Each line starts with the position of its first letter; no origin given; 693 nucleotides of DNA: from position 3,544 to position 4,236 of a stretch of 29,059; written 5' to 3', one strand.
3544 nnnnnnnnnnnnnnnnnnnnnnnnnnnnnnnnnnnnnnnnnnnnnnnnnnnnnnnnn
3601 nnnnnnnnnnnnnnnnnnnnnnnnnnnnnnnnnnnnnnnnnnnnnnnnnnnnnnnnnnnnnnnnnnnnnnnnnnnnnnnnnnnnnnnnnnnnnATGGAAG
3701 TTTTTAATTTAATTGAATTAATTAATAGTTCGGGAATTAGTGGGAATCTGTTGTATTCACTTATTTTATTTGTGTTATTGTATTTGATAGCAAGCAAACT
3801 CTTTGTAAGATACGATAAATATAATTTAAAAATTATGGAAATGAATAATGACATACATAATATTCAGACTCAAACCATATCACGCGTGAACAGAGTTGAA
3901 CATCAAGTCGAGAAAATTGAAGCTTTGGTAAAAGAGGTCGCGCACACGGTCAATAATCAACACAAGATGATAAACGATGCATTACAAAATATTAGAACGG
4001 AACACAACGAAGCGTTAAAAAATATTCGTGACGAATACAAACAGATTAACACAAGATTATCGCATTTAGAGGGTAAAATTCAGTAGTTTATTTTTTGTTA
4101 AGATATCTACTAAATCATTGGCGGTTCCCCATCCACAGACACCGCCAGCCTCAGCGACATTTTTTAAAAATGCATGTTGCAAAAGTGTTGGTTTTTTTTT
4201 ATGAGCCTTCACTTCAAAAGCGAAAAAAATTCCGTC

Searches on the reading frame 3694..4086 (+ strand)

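Call 17: search_protein_families(library=pfam, proteins=[window:3694-4086:+], max_evalue=0.001)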
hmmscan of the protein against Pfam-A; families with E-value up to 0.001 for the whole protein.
window:3694-4086:+ (130 aa): 3 families
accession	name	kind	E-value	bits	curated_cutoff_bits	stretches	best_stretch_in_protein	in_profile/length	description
PF17082.10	Spc29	-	0.00049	20.4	31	1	82-122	3-45/245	Spindle Pole Component 29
PF01519.22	DUF16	-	0.00051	20.9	40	1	52-127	41-104/104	Protein of unknown function DUF16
PF04513.17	Baculo_PEP_C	-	0.00078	19.9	38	0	48-127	16-99/140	Baculovirus polyhedron envelope protein, PEP, C terminus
